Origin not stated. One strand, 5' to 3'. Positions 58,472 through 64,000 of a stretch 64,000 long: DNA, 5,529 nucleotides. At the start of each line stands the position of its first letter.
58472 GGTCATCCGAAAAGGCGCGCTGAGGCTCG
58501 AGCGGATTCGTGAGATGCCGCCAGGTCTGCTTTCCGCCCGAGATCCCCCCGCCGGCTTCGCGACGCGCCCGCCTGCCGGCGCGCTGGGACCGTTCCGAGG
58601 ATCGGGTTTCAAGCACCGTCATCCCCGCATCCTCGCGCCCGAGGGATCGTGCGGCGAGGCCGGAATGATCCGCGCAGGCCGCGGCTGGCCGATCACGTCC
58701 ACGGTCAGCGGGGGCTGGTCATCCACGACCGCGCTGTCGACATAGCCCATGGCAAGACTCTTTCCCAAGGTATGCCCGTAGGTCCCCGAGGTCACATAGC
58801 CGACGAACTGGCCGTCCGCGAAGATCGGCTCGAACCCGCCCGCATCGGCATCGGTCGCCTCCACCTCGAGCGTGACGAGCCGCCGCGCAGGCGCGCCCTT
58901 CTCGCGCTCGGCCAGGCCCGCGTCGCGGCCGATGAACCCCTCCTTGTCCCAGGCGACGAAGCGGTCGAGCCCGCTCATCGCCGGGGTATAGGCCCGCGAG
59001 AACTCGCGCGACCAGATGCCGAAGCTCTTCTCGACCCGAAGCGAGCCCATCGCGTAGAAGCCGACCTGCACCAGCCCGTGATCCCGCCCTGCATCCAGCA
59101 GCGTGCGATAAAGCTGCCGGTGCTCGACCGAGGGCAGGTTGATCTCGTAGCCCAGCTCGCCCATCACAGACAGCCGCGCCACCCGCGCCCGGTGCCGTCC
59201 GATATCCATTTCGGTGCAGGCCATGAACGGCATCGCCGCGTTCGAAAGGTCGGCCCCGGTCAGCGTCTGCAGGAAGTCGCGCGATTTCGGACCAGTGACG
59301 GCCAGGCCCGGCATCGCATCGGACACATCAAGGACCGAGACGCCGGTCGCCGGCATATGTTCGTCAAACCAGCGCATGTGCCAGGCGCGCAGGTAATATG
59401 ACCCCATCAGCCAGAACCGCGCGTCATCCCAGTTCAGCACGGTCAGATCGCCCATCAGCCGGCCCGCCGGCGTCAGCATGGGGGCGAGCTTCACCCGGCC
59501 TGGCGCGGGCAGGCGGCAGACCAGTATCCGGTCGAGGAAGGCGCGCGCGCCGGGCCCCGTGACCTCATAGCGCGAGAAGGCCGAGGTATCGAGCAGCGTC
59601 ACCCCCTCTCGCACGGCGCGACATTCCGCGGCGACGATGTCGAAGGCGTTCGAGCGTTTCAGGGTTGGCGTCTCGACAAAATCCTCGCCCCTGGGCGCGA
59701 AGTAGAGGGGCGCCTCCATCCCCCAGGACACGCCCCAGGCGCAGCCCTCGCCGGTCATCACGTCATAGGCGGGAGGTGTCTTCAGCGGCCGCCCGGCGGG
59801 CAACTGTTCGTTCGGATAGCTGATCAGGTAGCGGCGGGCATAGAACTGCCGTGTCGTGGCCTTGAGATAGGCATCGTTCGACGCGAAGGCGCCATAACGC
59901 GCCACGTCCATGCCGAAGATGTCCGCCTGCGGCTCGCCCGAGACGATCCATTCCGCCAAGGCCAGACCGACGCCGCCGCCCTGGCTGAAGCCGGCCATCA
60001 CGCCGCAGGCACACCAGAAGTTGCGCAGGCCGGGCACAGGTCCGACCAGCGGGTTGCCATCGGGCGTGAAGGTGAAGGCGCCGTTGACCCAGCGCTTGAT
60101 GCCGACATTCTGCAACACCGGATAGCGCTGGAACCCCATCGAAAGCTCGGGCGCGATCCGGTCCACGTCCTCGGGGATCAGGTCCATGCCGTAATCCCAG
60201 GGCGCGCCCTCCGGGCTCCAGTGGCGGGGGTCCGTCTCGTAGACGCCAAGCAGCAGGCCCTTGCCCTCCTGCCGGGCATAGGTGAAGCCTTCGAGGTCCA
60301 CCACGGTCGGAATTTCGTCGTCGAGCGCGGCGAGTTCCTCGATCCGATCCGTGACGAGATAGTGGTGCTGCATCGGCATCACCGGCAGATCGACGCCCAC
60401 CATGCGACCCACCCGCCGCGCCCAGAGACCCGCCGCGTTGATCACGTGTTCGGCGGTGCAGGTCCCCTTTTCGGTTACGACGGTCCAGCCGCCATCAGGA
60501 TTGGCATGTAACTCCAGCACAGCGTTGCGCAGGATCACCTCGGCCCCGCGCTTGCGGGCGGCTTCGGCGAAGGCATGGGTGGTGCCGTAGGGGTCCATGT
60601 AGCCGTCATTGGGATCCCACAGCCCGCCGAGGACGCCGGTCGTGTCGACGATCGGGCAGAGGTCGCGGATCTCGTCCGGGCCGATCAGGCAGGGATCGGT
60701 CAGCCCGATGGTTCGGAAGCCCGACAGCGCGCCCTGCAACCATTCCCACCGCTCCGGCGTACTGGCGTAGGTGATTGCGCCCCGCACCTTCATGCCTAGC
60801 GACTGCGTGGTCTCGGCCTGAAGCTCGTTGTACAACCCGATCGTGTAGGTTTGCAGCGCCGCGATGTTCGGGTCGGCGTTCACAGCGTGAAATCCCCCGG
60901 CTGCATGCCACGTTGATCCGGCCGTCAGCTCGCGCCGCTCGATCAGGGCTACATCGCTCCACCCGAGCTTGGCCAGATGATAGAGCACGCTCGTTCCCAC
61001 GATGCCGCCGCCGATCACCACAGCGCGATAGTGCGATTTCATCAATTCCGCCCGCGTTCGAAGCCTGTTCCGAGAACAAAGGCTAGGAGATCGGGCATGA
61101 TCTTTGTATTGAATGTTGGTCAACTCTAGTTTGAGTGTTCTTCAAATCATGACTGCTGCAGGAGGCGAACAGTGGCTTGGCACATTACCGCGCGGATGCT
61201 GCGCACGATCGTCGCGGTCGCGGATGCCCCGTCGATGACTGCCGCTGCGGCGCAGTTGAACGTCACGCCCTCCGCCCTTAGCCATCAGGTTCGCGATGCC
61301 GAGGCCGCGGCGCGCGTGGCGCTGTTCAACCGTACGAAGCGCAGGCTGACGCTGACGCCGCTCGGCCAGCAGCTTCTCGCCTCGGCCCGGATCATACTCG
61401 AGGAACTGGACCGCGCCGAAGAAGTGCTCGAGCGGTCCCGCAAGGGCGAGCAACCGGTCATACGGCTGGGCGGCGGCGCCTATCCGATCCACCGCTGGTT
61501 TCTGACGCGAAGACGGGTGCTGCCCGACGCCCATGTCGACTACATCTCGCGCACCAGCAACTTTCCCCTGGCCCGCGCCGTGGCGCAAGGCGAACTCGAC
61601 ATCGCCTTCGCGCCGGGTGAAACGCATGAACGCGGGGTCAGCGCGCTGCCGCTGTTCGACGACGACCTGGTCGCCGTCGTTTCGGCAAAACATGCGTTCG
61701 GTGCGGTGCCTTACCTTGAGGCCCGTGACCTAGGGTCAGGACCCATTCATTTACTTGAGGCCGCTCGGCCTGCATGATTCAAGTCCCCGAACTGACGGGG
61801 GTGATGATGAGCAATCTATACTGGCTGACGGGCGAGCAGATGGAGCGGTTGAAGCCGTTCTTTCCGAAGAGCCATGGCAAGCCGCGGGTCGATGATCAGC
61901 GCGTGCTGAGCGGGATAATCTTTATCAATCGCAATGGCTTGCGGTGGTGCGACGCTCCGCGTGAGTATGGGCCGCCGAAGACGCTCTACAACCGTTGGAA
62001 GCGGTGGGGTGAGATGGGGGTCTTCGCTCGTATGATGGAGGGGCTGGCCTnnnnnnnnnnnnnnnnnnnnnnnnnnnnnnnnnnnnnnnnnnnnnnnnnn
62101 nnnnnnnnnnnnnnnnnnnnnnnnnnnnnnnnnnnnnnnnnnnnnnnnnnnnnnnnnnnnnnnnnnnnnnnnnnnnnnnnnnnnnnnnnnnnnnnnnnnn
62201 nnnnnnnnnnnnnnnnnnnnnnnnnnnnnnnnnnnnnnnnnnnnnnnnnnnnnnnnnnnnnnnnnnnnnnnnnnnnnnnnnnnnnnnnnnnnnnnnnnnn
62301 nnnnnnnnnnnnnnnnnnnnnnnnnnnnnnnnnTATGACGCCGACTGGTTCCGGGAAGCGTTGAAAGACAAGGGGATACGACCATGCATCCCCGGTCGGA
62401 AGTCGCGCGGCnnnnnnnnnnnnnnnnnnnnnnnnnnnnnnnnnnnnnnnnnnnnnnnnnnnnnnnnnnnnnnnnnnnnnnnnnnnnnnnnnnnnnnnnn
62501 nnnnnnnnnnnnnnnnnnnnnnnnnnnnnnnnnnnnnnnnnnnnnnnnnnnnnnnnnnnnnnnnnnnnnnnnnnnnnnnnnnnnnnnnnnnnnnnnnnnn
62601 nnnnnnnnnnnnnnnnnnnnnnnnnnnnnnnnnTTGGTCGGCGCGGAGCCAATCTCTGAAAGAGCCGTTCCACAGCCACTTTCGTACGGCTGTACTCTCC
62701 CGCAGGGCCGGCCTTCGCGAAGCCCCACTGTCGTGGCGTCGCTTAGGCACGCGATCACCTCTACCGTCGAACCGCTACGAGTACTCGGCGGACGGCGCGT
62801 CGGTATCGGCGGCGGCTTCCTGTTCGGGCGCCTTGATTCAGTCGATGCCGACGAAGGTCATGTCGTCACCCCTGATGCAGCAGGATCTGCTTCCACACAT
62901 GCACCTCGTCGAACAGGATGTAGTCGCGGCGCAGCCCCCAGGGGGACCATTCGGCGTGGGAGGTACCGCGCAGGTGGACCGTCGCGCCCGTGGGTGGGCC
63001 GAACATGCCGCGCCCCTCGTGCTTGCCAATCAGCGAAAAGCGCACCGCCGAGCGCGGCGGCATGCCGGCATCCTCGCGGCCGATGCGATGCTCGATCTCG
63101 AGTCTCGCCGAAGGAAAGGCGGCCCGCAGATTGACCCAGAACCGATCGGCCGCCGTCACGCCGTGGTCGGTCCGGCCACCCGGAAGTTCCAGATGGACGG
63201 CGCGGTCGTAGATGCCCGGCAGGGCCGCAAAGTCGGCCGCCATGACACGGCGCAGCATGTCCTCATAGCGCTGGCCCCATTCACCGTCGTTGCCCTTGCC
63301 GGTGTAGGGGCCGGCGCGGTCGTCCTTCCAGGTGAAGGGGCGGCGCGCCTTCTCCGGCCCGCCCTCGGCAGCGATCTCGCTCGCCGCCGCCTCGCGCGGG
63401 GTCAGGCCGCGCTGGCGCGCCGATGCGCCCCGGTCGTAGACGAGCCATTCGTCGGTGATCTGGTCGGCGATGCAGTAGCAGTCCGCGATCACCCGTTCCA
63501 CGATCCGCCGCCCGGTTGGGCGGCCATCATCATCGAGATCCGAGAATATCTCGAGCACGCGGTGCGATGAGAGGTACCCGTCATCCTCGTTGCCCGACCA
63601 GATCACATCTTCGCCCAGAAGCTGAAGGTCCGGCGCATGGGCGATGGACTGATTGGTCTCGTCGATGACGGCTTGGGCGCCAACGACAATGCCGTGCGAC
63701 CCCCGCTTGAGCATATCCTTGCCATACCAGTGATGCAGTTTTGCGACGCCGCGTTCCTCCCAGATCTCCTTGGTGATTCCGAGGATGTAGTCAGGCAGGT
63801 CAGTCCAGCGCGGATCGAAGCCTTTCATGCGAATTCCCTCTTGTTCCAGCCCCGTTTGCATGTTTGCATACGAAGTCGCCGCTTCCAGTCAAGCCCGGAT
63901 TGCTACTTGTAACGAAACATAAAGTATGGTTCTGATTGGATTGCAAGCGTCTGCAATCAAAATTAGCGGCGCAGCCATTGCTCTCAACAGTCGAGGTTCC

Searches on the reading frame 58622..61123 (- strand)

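Call 27: search_protein_families(library=ncbifam, max_evalue=1e-10, proteins=[window:58622-61123:-])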
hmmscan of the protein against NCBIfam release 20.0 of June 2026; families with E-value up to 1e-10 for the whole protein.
window:58622-61123:- (834 aa): 15 families
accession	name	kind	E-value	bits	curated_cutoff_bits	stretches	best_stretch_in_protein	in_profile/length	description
TIGR01372.1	soxA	subfamily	3.1e-49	167.6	1164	1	496-833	645-995/996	sarcosine oxidase subunit alpha family protein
NF001567.0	PRK00389.1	subfamily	1.3e-44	152.6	300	1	496-820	33-348/359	glycine cleavage system aminomethyltransferase GcvT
TIGR00528.1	gcvT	equivalog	2.7e-40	138.4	235.85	1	498-813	33-348/362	glycine cleavage system aminomethyltransferase GcvT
NF053776.1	TmaoDeMthMsil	equivalog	7.6e-39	133.8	1100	1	499-808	420-734/763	trimethylamine N-oxide demethylase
NF010093.0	PRK13579.1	equivalog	1.9e-28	99.4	459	1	499-819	43-358/371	glycine cleavage system aminomethyltransferase GcvT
NF008425.0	PRK11259.1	equivalog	5.7e-23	81.5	257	1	29-410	2-375/377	N-methyl-L-tryptophan oxidase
NF009133.0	PRK12486.1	equivalog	1.5e-22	80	410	1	492-811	39-355/369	dimethylsulfoniopropionate demethylase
TIGR01373.1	soxB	subfamily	5e-21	75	529.45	1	28-408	27-397/407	sarcosine oxidase subunit beta family protein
TIGR02352.1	thiamin_ThiO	equivalog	1.2e-19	70.7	250.8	1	35-251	2-223/351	glycine oxidase ThiO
NF001933.0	PRK00711.1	subfamily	9.3e-17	61.1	383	0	99-254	120-276/429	D-amino acid dehydrogenase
TIGR03364.1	HpnW_proposed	hypoth_equivalog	1.2e-13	50.9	285.1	1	33-231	2-193/365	TIGR03364 family FAD-dependent oxidoreductase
TIGR01377.1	soxA_mon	subfamily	2.3e-13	49.7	479.65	1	33-406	2-371/381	amino oxidase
TIGR03377.1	glycerol3P_GlpA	equivalog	6.2e-13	48.1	552.8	0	147-259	112-228/530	anaerobic glycerol-3-phosphate dehydrogenase subunit GlpA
NF033460.1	glycerol3P_ox_II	equivalog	1.3e-11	44.3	460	0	149-245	123-218/361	type 2 glycerol-3-phosphate oxidase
NF008726.1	PRK11728.1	equivalog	1.7e-11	43.6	299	1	32-255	1-224/389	L-2-hydroxyglutarate oxidase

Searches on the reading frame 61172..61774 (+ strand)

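Call 32: search_protein_families(library=ncbifam, max_evalue=1e-8, proteins=[window:61172-61774:+])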
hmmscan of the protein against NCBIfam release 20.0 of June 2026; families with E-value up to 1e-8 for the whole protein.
window:61172-61774:+ (201 aa): 34 families (the best 25 are shown)
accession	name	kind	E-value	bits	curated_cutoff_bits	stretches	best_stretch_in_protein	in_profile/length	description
NF053705.1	TransRegGltCGpos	equivalog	4.2e-21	75.4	350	1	8-188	4-188/300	glutamate biosynthesis transcriptional regulator GltC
NF008416.0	PRK11242.1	equivalog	5.6e-21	75.1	277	1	7-197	3-197/300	transcriptional regulator CynR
NF008352.0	PRK11139.1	subfamily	6.4e-21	74.7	288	1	10-189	11-188/305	transcriptional regulator GcvA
NF007385.0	PRK09906.1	equivalog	2.5e-20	72.8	356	1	8-184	4-182/296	DNA-binding transcriptional regulator HcaR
TIGR03339.1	phn_lysR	subfamily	6.7e-19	68.2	341.1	1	10-189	2-181/279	aminoethylphosphonate catabolism associated LysR family transcriptional regulator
TIGR03418.1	chol_sulf_TF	equivalog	6.5e-18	64.7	324.8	1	9-198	5-192/291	choline sulfate utilization transcriptional regulator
NF040786.1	LysR_Sec_metab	equivalog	3.2e-16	59.2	250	1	8-173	4-172/298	selenium metabolism-associated LysR family transcriptional regulator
NF047711.1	PutUtilRegPtrR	equivalog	3.3e-16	59.2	400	1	10-175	6-172/283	putrescine utilization regulator PtrR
NF045775.1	acetoin_reg_AlsR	exception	3.6e-16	59.5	430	1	8-192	4-191/290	acetoin biosynthesis transcriptional regulator AlsR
NF045990.1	TransRegCbbRRhodb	equivalog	5e-16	58.6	450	1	4-178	5-183/304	LysR family regulator CbbR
NF040889.1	trans_reg_YeiE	equivalog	1.4e-15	57.3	480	1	4-176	2-173/288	DNA-binding transcriptional regulator YeiE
NF040888.1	trans_reg_YafC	equivalog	1.6e-15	56.8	470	1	9-163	7-161/293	DNA-binding transcriptional regulator YafC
NF011950.0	PRK15421.1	equivalog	6.7e-15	55.5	382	1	6-190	3-187/317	HTH-type transcriptional regulator MetR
NF047354.1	trans_reg_GltC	equivalog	1.1e-14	54.7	300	1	10-174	6-175/290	glutamate biosynthesis transcriptional regulator GltC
NF008294.1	PRK11074.1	equivalog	3e-14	53.1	345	1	8-98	5-95/300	DNA-binding transcriptional activator PunR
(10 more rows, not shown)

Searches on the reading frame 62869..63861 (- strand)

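Call 32: search_protein_families(library=ncbifam, max_evalue=1e-8, proteins=[window:62869-63861:-])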
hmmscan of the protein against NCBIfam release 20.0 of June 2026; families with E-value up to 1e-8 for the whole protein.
window:62869-63861:- (331 aa): 0 families

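Call 50: search_protein_families(library=pfam, max_evalue=0.001, proteins=[window:62869-63861:-])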
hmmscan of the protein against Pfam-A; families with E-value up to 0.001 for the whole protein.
window:62869-63861:- (331 aa): 2 families
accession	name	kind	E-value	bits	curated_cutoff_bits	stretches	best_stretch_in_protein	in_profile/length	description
PF07366.18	SnoaL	-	1.3e-11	44.8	28.4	1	208-306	13-106/126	SnoaL-like polyketide cyclase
PF12680.13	SnoaL_2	-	3.4e-08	34.4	27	1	200-304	2-93/102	SnoaL-like domain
